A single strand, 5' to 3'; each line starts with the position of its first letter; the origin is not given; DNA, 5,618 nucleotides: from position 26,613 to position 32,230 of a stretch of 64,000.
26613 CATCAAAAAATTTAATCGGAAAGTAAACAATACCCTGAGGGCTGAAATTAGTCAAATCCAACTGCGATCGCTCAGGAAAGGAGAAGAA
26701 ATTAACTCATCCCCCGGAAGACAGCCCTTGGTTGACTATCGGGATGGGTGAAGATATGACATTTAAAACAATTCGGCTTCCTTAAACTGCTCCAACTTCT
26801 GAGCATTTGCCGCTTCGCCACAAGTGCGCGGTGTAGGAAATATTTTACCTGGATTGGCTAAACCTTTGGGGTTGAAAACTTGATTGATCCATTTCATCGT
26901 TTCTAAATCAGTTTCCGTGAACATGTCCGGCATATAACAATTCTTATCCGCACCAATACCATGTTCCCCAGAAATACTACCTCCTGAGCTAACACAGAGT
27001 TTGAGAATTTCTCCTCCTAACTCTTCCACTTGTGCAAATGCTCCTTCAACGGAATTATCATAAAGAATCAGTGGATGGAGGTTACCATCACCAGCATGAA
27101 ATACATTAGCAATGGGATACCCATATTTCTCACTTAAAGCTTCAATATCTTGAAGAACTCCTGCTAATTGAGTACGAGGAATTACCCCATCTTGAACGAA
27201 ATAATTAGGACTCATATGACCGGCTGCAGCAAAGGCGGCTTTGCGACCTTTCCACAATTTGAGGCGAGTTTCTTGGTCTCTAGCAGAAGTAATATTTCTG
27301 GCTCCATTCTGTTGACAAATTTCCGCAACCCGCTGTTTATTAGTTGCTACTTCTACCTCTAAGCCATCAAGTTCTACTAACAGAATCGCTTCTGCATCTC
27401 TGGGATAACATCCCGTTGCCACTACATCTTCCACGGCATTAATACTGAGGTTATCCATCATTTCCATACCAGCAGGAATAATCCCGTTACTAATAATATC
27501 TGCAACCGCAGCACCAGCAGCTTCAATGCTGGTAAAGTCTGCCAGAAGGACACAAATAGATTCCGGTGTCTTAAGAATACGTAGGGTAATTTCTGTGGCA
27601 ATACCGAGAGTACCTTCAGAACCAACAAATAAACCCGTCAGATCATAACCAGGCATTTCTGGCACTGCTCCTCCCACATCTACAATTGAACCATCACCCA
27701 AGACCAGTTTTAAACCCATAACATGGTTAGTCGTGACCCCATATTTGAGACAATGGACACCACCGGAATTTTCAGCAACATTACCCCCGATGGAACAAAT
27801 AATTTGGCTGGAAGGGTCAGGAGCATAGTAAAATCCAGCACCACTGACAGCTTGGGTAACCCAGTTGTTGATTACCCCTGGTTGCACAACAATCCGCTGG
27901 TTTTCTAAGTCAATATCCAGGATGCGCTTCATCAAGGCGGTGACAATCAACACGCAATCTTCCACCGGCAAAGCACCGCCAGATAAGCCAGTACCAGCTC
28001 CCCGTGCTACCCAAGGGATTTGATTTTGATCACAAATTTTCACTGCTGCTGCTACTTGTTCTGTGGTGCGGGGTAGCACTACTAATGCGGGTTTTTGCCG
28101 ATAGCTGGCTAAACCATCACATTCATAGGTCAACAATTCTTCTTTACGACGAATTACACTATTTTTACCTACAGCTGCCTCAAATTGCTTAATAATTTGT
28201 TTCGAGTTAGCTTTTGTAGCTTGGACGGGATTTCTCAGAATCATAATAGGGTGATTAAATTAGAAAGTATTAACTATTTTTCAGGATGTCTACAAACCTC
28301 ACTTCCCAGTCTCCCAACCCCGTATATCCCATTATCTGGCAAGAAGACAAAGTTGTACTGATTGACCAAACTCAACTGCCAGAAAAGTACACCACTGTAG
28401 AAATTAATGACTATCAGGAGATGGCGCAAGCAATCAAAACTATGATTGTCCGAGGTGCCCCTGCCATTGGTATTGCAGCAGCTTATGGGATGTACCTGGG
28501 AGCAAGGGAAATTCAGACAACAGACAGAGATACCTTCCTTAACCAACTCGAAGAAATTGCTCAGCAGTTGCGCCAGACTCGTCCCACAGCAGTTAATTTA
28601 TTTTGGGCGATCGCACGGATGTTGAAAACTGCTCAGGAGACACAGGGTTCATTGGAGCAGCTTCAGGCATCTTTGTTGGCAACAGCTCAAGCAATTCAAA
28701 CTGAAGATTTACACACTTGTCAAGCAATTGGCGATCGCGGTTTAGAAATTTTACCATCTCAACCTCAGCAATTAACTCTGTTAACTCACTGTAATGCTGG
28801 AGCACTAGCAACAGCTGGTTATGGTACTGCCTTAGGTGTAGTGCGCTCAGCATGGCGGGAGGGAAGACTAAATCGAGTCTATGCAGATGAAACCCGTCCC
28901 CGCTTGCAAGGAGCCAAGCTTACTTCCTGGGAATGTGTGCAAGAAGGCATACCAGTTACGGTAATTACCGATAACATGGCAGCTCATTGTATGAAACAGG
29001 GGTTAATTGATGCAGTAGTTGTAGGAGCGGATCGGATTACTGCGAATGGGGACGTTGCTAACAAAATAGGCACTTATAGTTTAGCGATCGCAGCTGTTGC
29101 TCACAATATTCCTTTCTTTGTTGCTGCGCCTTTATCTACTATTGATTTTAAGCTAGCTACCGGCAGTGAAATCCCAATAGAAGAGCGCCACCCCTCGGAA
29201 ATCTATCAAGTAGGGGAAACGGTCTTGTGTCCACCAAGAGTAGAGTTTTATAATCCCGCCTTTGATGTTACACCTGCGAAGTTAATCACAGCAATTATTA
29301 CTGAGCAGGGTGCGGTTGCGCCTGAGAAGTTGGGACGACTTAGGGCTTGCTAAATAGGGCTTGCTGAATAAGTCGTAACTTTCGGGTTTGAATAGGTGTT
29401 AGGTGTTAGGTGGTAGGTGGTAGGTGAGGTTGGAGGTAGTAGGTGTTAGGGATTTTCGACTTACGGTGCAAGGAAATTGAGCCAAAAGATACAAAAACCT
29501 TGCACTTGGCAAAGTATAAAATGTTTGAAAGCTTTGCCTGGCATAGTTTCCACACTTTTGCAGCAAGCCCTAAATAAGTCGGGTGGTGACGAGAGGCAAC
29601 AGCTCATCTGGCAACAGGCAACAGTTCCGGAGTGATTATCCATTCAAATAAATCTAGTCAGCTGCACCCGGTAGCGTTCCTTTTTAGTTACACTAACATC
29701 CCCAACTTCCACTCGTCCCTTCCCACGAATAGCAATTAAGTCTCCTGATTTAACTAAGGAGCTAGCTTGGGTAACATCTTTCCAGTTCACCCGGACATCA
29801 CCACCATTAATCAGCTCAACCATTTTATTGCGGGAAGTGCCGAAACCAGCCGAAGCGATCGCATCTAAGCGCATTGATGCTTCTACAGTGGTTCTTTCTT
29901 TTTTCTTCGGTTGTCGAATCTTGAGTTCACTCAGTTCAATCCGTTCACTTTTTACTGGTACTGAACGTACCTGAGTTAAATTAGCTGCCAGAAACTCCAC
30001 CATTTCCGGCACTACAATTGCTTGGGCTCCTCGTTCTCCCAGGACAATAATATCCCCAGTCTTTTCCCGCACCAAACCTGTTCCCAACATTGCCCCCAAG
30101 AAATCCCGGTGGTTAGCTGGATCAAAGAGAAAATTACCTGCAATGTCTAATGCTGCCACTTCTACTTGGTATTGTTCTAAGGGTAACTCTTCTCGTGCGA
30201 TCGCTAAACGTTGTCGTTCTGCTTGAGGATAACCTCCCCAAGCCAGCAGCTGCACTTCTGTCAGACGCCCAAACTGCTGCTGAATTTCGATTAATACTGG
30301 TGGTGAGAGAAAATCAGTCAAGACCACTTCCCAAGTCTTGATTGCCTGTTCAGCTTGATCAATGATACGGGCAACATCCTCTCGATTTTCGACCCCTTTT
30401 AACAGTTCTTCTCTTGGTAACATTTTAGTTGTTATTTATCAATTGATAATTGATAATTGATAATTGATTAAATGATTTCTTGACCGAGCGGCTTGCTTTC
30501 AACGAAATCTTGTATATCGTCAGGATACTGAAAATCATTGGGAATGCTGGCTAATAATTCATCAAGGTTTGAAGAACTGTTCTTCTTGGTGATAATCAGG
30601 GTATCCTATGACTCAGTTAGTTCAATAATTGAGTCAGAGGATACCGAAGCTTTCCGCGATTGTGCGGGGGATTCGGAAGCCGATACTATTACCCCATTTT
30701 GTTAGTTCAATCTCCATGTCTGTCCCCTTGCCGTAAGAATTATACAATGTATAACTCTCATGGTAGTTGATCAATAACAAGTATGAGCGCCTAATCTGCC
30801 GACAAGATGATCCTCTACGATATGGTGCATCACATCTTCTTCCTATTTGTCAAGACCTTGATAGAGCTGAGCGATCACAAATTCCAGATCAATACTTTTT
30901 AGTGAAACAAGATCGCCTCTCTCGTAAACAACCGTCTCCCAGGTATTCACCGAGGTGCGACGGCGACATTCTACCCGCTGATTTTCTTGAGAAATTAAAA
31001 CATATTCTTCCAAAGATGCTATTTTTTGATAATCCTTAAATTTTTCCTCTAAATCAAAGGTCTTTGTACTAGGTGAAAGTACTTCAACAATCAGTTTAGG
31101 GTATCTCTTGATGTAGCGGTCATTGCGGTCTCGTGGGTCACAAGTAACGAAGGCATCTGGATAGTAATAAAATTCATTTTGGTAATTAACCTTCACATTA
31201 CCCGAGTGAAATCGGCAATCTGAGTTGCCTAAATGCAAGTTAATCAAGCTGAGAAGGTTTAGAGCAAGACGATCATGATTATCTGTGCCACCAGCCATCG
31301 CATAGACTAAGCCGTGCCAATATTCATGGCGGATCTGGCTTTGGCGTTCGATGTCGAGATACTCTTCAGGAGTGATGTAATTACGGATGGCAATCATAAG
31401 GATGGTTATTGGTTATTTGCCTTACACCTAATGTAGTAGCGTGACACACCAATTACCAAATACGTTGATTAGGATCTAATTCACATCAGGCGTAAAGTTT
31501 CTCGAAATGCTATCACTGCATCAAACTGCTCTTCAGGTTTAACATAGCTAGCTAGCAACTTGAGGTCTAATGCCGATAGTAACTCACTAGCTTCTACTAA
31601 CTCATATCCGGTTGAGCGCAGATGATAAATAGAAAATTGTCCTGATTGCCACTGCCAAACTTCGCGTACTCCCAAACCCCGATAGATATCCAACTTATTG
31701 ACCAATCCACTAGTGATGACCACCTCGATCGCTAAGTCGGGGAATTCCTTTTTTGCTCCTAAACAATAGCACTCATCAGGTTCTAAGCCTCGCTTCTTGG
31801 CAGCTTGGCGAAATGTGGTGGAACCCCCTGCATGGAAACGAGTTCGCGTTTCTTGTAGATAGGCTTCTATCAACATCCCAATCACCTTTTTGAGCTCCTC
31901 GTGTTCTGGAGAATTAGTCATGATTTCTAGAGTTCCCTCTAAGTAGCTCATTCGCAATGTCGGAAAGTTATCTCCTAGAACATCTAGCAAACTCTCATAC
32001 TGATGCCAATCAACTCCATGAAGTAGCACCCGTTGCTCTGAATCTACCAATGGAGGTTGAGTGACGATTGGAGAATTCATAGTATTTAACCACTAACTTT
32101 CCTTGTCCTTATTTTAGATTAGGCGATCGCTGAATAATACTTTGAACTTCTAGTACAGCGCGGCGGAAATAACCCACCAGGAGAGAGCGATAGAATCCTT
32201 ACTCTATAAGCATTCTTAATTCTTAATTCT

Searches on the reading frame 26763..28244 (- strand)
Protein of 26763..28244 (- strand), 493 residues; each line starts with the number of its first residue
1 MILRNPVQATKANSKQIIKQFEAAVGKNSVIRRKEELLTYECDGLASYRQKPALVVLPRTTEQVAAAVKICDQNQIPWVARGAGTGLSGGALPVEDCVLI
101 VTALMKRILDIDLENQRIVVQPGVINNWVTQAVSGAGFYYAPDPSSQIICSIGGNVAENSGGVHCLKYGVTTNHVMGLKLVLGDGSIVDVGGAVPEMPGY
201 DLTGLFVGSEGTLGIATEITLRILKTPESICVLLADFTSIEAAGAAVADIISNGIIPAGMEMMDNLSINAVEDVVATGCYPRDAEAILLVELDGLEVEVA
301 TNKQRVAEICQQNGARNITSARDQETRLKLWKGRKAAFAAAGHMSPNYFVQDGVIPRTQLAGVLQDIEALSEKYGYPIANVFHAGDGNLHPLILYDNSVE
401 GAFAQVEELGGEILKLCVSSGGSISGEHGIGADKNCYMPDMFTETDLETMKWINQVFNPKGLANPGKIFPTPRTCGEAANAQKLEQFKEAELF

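Call 74: search_protein_families(library=pfam, proteins=[window:26763-28244:-], max_evalue=0.00001)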
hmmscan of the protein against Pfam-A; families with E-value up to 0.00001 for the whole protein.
window:26763-28244:- (493 aa): 2 families
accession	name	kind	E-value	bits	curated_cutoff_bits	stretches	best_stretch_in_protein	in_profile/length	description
PF02913.24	FAD-oxidase_C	-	1.1e-70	238.6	21.2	1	226-468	1-248/248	FAD linked oxidases, C-terminal domain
PF01565.28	FAD_binding_4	-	8.6e-39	132.9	26.4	1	52-190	1-138/139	FAD binding domain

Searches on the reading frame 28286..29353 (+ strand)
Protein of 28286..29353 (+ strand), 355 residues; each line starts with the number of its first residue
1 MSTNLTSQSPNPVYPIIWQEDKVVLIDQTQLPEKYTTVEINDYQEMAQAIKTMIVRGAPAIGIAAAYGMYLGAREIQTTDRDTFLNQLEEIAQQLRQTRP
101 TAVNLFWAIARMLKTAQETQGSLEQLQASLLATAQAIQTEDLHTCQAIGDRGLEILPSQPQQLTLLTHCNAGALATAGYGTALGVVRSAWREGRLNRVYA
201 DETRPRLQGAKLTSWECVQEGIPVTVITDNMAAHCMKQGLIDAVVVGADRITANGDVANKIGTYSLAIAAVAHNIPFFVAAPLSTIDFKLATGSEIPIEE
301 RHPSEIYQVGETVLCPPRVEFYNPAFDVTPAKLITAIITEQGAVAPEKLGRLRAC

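Call 80: search_protein_families(library=pfam, proteins=[window:28286-29353:+], max_evalue=0.00001)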
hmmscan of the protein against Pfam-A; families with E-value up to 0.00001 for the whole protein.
window:28286-29353:+ (355 aa): 1 family
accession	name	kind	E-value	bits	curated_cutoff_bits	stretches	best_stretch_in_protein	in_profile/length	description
PF01008.23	IF-2B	-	3.5e-96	322.2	22.4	1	55-346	2-280/280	Initiation factor 2 subunit family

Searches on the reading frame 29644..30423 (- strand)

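Call 80: search_protein_families(library=pfam, proteins=[window:29644-30423:-], max_evalue=0.00001)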
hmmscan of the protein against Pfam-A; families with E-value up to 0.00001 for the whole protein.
window:29644-30423:- (259 aa): 2 families
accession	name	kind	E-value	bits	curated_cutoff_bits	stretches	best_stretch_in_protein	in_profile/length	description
PF17774.7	YlmH_RBD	-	1.8e-12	47.9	23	1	88-165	7-83/84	Putative RNA-binding domain in YlmH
PF01479.30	S4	-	6.2e-10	39.1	22.8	1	184-230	1-48/48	S4 domain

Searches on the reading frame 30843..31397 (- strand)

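Call 116: search_protein_families(library=pfam, proteins=[window:30843-31397:-], max_evalue=0.0001)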
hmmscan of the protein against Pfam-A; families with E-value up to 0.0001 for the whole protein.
window:30843-31397:- (184 aa): 1 family
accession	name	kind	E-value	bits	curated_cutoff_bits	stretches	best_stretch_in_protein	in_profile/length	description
PF05685.18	Uma2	-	2.7e-37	128.4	27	1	10-169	1-164/172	Putative restriction endonuclease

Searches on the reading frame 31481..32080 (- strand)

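Call 116: search_protein_families(library=pfam, proteins=[window:31481-32080:-], max_evalue=0.0001)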
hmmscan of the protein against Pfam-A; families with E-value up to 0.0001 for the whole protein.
window:31481-32080:- (199 aa): 1 family
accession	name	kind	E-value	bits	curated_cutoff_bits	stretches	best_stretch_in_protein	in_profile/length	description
PF05685.18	Uma2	-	7.5e-17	61.8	27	1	27-173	3-160/172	Putative restriction endonuclease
